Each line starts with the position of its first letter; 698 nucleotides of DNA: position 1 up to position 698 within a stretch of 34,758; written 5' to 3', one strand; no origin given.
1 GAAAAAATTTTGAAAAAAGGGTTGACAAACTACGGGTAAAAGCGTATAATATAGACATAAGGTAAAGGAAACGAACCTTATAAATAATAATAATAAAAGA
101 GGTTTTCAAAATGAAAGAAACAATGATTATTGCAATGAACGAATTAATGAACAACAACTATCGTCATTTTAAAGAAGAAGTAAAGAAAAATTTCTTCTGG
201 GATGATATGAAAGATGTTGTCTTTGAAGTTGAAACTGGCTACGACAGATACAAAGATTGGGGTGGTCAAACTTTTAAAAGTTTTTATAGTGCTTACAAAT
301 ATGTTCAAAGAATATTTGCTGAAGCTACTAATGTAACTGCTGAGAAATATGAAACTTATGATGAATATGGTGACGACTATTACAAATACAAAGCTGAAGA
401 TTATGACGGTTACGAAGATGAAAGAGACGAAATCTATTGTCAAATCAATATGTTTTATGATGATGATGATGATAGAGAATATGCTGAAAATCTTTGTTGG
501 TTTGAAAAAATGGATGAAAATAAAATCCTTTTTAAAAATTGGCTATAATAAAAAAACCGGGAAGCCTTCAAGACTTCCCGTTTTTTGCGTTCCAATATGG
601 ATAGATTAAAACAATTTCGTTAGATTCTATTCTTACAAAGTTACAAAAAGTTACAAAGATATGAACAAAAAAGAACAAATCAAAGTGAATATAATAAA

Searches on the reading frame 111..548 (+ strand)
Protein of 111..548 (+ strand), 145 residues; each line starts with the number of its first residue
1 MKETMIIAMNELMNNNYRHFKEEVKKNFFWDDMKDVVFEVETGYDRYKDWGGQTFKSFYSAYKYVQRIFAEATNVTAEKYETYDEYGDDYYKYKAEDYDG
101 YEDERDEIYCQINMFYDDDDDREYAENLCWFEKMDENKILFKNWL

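Call 11: search_protein_families(library=pfam, proteins=[window:111-548:+], max_evalue=0.1)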
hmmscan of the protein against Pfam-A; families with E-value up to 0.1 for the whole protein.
window:111-548:+ (145 aa): 1 family
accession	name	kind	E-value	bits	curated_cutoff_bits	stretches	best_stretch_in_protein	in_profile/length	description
PF08807.15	DUF1798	-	0.083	13.5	25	0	6-74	4-72/108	Bacterial domain of unknown function (DUF1798)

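Call 12: search_protein_families(library=phrogs, proteins=[window:111-548:+], max_evalue=0.1)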
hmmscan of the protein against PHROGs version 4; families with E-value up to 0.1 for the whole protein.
window:111-548:+ (145 aa): 0 families

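Call 26: find_encoding_contigs(protein=window:111-548:+, flank=10000, max_places=10)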
Protein window:111-548:+ (145 aa): 2 contigs read that carry it; 1 place shown.
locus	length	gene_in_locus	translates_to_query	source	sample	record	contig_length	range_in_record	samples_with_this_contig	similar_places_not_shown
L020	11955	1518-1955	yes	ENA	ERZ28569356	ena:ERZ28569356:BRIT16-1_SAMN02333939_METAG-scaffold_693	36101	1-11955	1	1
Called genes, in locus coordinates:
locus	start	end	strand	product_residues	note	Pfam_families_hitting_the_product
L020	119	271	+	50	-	-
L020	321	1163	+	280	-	-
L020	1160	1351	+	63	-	PF12844:HTH_19 (weak), PF13443:HTH_26, PF13560:HTH_31 (weak), PF01381:HTH_3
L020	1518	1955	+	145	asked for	-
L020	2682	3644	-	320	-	PF01183:Glyco_hydro_25, PF08239:SH3_3 (weak)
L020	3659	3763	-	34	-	-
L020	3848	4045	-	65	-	PF16945:Phage_r1t_holin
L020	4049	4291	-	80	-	-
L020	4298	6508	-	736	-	-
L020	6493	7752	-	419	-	-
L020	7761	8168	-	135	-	PF20458:DUF6711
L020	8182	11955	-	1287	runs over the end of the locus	-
